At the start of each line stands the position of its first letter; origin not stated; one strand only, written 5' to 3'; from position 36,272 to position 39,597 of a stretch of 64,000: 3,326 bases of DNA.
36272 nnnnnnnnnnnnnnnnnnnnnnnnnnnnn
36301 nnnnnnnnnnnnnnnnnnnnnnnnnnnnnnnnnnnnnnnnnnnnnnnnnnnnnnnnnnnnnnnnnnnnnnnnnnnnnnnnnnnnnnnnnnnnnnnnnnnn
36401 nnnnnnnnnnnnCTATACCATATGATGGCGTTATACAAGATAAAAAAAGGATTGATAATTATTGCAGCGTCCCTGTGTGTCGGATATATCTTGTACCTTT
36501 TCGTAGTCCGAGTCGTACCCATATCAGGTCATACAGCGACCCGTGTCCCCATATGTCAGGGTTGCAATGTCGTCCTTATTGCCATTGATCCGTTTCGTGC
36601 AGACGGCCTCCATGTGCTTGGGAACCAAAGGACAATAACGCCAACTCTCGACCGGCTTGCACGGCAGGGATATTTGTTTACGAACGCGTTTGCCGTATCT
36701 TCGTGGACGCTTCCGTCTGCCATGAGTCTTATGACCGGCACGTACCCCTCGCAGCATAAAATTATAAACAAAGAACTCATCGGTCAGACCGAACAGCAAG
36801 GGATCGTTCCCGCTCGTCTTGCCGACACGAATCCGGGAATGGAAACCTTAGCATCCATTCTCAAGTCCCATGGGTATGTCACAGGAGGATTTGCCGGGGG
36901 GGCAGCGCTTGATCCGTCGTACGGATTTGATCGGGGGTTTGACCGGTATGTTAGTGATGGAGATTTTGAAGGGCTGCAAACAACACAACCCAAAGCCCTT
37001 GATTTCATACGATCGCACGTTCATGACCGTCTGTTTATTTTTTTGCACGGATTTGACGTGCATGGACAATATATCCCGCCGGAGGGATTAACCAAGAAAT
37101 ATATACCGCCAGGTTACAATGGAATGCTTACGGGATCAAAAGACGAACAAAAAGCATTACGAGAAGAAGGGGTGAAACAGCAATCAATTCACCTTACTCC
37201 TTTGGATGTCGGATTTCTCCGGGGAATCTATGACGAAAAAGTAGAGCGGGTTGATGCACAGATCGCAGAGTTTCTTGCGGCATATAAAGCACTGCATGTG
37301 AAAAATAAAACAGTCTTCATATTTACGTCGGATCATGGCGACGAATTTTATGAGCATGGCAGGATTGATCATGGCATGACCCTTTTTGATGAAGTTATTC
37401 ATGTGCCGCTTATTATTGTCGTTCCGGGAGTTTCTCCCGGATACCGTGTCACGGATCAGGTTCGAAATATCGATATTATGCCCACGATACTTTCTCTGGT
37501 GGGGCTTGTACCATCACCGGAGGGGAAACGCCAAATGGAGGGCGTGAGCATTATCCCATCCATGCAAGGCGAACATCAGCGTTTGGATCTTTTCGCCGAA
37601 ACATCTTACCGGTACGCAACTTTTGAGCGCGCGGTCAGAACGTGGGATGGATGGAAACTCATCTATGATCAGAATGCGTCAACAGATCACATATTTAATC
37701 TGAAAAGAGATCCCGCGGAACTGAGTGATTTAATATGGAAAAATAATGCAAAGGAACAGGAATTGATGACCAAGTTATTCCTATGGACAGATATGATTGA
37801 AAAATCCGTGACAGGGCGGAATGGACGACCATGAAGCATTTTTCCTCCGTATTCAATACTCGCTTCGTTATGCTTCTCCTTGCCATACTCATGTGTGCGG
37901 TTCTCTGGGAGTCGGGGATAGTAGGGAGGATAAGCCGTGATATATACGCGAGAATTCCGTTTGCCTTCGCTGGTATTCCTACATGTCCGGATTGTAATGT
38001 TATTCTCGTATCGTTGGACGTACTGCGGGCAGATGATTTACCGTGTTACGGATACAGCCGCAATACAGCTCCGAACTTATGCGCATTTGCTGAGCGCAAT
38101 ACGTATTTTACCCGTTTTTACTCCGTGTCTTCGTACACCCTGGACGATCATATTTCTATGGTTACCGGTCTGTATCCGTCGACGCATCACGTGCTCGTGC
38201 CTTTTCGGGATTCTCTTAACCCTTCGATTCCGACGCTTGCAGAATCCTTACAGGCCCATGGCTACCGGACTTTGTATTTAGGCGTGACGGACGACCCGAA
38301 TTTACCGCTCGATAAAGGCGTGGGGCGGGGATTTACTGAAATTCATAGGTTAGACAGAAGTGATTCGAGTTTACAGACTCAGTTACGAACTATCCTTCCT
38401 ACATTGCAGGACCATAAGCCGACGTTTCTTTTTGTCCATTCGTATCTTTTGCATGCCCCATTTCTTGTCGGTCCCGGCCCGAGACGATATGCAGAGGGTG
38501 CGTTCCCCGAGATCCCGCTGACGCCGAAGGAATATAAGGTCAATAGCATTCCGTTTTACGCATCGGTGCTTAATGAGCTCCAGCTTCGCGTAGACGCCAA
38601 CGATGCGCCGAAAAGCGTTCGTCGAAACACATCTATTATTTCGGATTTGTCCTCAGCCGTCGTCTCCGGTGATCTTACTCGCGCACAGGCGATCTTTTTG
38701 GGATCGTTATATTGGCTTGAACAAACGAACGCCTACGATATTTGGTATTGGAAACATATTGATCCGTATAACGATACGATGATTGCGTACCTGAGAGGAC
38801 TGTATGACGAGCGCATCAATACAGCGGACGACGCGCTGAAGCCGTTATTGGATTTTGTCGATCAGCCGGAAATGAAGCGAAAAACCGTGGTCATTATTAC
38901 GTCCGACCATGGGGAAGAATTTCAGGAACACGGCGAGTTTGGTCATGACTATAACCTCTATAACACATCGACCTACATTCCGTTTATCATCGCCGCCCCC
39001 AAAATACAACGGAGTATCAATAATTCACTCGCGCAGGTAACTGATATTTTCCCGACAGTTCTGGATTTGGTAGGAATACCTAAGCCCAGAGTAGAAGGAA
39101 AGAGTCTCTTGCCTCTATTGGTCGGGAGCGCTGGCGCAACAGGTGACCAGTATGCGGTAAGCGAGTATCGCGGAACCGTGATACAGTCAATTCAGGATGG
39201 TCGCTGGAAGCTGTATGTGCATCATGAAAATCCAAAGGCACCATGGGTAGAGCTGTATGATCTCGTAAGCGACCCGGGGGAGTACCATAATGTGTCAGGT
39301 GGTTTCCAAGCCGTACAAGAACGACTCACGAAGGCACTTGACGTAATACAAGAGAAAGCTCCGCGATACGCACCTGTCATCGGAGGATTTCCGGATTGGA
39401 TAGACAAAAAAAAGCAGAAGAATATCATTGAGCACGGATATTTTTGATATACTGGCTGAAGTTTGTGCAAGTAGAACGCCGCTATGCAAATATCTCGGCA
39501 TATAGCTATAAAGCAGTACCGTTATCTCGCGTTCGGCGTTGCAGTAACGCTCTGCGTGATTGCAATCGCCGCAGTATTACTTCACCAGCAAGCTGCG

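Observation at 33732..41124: Four-gene cluster of membrane-anchored NPP-type phosphodiesterases inserted between map and infA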

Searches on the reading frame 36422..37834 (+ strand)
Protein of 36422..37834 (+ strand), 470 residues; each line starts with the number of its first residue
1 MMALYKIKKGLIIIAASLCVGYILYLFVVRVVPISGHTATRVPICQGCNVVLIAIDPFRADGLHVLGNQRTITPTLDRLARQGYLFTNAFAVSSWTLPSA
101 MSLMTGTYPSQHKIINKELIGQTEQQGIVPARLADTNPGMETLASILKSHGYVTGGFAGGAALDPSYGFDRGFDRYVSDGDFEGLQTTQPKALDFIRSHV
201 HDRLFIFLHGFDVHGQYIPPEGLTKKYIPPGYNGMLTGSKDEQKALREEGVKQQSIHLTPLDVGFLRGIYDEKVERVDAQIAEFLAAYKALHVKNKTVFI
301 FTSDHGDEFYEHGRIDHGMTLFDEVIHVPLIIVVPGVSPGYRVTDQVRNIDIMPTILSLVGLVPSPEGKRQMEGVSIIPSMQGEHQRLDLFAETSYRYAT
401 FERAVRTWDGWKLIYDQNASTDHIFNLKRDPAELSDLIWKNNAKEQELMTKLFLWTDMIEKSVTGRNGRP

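Call 3: search_protein_families(library=pfam, proteins=[window:36422-37834:+], max_evalue=0.01)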
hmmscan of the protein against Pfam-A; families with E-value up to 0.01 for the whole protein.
window:36422-37834:+ (470 aa): 4 families
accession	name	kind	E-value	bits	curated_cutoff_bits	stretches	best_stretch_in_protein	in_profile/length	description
PF00884.28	Sulfatase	-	2.5e-36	126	25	1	49-361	2-300/301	Sulfatase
PF01663.27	Phosphodiest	-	1.1e-15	58.5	23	1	50-311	1-225/342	Type I phosphodiesterase / nucleotide pyrophosphatase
PF16347.10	SGSH_C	-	1.2e-11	45.4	29.3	1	311-445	2-139/154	N-sulphoglucosamine sulphohydrolase, C-terminal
PF04185.19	Phosphoesterase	-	0.00079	19.1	23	0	274-345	258-338/356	Phosphoesterase family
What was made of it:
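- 36422..37834 (+): S470: 'short' Thr-type PF00884 enzyme (nucleophile motif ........), single N-terminal anchor. It is always the first PF00884 gene of the cluster. PF00884 126 bits plus SGSH_C (call 3).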

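Call 4: search_protein_families(library=ncbifam, proteins=[window:36422-37834:+], max_evalue=0.01)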
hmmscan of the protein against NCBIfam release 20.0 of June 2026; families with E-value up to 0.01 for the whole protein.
window:36422-37834:+ (470 aa): 12 families
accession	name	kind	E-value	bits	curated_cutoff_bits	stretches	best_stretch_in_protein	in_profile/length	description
NF010322.0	PRK13759.1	equivalog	5.7e-38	130.6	481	2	190-446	187-445/486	arylsulfatase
TIGR03417.1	chol_sulfatase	equivalog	1.4e-30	106.7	433.45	2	252-445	237-427/500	choline-sulfatase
NF045661.1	HdlasePehA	equivalog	5e-25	88.1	900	2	254-398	268-408/506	phosphoric/sulfuric ester hydrolase PehA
NF052527.1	Mn_arylsulf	exception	6.5e-24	84.7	850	2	272-443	269-437/479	manganese-dependent arylsulfatase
NF038075.1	fam_STM4013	hypoth_equivalog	8.7e-08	31.9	250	1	274-330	204-256/261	STM4013/SEN3800 family hydrolase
NF038282.1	LapC_YejM_PbgA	exception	2.6e-06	26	825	1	270-358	414-498/584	LPS biosynthesis-modulating metalloenzyme YejM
NF042991.1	alk_phos_PafA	equivalog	0.00044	18.8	650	0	50-125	40-116/554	alkaline phosphatase PafA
TIGR02335.1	hydr_PhnA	equivalog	0.0019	17.4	407.55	1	49-125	14-89/408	phosphonoacetate hydrolase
NF053859.1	polymyxin_MCR13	exception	0.0033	16.3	1250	1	268-342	414-488/541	MCR-13 family phosphoethanolamine--lipid A transferase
NF053595.1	LptchSynLtaSGpos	equivalog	0.0052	15.4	970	1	278-362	438-528/626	lipoteichoic acid synthase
NF033408.5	polymyxin_MCR3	exception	0.0063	15.1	1225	1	268-332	414-481/540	MCR-3 family phosphoethanolamine--lipid A transferase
NF033836.1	polymyxin_MCR9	exception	0.0091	14.7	1240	0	268-341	414-487/539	MCR-9 family phosphoethanolamine--lipid A transferase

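Call 5: search_solved_structures(query=window:36422-37834:+, max_evalue=0.001, show_alignments=3)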
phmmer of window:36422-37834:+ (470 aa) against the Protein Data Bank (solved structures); distinct sequences matched with E-value up to 0.001: 75 (the best 60 are shown).
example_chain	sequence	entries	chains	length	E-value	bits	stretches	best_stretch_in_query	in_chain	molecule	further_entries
7p24_AAA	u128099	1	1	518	6.4e-22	81.4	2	271-439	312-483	Mucin-desulfating sulfatase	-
4uph_A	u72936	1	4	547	3.5e-21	79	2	259-384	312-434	SULFATASE (SULFURIC ESTER HYDROLASE) PROTEIN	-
6hr5_A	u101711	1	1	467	3.7e-20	75.6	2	266-442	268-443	Alpha-L-rhamnosidase/sulfatase (GH78)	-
4upi_A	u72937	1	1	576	1.3e-19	73.8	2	39-113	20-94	SULFATASE FAMILY PROTEIN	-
9ihk_D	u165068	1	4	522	1.7e-19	73.4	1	192-451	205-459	Sulfatase_S1_30A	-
7pth_A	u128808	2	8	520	5.7e-19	71.7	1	254-439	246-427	Choline sulfatase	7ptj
6fny_A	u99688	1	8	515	7.8e-19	71.3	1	254-439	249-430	Choline-sulfatase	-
6g5z_A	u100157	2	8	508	8.1e-19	71.2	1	254-439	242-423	Choline-sulfatase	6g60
9fo1_A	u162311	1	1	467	8.6e-19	71.1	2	48-184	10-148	k-carrageenan sulfatase S1_16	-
3ed4_A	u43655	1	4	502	3.6e-17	65.8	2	269-459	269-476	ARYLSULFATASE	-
7stt_A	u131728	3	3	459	6.4e-17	64.9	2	192-455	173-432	N-acetylgalactosamine-6-sulfatase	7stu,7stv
9koq_A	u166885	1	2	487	1.3e-16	64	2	268-441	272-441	Sulfatase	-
4upk_A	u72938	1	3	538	1.6e-16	63.6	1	263-384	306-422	PHOSPHONATE MONOESTER HYDROLASE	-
5fql_A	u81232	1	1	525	2.3e-16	63.1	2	255-340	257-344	IDURONATE-2-SULFATASE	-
7oz8_AAA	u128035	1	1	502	3e-16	62.7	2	48-117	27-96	Choline-sulfatase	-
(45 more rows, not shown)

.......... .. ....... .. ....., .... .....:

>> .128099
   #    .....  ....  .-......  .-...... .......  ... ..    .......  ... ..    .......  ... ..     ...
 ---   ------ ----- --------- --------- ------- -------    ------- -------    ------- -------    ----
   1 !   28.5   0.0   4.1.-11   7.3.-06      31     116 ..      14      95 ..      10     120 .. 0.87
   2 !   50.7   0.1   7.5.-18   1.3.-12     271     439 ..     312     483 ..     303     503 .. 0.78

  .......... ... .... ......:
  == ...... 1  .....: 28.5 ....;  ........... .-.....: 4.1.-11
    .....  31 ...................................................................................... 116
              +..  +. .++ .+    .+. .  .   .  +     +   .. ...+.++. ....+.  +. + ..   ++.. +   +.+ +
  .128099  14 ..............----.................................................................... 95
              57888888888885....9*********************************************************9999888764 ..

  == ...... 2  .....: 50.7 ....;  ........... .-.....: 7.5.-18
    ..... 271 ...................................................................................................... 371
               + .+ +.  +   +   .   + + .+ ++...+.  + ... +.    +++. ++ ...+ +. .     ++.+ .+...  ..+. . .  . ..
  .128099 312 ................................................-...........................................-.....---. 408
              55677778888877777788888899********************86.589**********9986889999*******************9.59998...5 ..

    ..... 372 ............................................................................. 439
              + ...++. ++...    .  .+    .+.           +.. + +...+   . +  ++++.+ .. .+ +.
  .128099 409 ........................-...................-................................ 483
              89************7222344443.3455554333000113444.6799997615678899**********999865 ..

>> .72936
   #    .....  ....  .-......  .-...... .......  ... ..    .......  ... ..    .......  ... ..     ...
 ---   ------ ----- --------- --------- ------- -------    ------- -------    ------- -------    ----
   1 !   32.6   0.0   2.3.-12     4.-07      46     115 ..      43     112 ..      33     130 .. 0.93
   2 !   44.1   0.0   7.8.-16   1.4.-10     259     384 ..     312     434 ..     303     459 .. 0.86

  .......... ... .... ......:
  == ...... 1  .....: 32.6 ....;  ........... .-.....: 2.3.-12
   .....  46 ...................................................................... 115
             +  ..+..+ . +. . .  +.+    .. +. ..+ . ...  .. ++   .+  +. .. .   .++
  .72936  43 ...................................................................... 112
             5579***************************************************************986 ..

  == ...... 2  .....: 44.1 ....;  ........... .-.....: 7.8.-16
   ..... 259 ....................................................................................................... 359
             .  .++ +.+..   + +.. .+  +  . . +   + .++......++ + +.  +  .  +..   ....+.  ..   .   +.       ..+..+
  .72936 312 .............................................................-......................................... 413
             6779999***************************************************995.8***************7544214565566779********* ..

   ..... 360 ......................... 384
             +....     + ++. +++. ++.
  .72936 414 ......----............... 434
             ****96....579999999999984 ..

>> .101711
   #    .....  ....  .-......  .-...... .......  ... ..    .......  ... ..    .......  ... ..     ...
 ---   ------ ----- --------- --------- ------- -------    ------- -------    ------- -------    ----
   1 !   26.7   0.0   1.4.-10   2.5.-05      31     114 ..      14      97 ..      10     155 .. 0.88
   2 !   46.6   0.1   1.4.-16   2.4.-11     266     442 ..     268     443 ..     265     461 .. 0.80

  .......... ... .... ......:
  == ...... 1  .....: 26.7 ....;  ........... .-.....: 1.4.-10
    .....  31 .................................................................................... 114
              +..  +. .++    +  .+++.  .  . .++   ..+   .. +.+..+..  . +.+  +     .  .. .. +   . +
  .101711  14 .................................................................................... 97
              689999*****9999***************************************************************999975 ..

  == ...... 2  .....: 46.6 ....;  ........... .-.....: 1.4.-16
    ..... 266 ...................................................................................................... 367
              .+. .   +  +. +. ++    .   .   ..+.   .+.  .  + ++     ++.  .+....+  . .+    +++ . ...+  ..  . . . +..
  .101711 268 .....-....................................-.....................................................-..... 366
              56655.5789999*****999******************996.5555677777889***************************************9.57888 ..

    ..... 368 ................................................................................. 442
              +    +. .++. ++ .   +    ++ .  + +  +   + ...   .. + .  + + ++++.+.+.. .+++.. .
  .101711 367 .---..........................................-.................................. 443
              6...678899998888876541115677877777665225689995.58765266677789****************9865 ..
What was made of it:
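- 36422..37834 (+): Thr aligns to the FGly/Ser position of sulfatases 4uph and 7p24, and Ala replaces the motif Arg (call 5).
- Closest known: S1 formylglycine-dependent sulfatases and phosphonate monoester hydrolases. Same: They share the first Asp, the DHG pair and the TG.YP..H segment (calls 3, 5).
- The closest solved structures by sequence are S1 sulfatases (call 5).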

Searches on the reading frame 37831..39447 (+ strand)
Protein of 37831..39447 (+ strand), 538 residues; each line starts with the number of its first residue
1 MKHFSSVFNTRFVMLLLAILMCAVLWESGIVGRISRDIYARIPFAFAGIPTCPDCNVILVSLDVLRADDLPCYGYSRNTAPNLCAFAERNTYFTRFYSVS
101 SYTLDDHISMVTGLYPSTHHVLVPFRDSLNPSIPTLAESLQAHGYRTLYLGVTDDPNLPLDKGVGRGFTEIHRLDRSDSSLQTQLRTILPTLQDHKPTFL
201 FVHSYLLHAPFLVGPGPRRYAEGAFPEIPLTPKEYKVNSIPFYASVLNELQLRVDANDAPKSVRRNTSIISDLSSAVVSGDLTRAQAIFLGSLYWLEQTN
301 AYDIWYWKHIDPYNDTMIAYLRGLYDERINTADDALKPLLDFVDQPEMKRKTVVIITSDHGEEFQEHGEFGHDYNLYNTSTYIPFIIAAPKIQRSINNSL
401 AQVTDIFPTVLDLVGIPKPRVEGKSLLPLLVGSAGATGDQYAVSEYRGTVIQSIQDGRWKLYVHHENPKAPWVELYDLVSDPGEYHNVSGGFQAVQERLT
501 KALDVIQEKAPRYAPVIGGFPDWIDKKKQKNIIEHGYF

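Call 3: search_protein_families(library=pfam, proteins=[window:37831-39447:+], max_evalue=0.01)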
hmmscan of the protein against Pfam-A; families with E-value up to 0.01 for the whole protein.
window:37831-39447:+ (538 aa): 4 families
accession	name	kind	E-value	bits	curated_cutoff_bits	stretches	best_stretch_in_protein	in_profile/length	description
PF00884.28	Sulfatase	-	1.4e-35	123.5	25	1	56-416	2-301/301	Sulfatase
PF16347.10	SGSH_C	-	3.4e-13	50.4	29.3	1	366-508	2-153/154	N-sulphoglucosamine sulphohydrolase, C-terminal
PF01663.27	Phosphodiest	-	2.4e-11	44.3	23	1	57-121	1-62/342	Type I phosphodiesterase / nucleotide pyrophosphatase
PF01676.23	Metalloenzyme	-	0.00052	20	24.3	1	327-416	171-250/252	Metalloenzyme superfamily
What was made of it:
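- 37831..39447 (+): S538: 'long' Thr-type PF00884 paralog (TLDDH motif). Its start overlaps the S470 stop by 4 nt. Gene callers use 37870 (525 aa), which would truncate the anchor. PF00884 123.5 bits (call 3).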

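Call 4: search_protein_families(library=ncbifam, proteins=[window:37831-39447:+], max_evalue=0.01)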
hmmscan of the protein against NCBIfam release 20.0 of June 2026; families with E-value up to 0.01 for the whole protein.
window:37831-39447:+ (538 aa): 11 families
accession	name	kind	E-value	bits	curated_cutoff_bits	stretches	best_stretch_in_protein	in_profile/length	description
NF010322.0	PRK13759.1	equivalog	5.4e-28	97.7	481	2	325-501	270-448/486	arylsulfatase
TIGR03417.1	chol_sulfatase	equivalog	1.9e-27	96.3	433.45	2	315-491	245-422/500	choline-sulfatase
NF045661.1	HdlasePehA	equivalog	4.5e-24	84.9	900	2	315-446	274-408/506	phosphoric/sulfuric ester hydrolase PehA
NF052527.1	Mn_arylsulf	exception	6.8e-17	61.5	850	1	329-501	271-446/479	manganese-dependent arylsulfatase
NF038075.1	fam_STM4013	hypoth_equivalog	3.2e-10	39.9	250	2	55-120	8-71/261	STM4013/SEN3800 family hydrolase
NF038282.1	LapC_YejM_PbgA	exception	2.5e-09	36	825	1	294-411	380-497/584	LPS biosynthesis-modulating metalloenzyme YejM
TIGR01307.1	pgm_bpd_ind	equivalog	7e-06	24.8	330.65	1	329-427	411-504/504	2,3-bisphosphoglycerate-independent phosphoglycerate mutase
NF028537.1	P_eth_NH2_trans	domain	2.4e-05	23.1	500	0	325-422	413-520/527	phosphoethanolamine--lipid A transferase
NF007160.0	PRK09598.1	equivalog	8.6e-05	21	561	0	56-104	225-274/523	phosphoethanolamine--lipid A transferase EptA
NF047438.1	polymyxin_MCR12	exception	0.00018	20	1200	0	56-115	238-296/548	MCR-12 family phosphoethanolamine--lipid A transferase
NF008593.0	PRK11560.1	equivalog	0.002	16.5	493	0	45-98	238-289/563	kdo(2)-lipid A phosphoethanolamine 7''-transferase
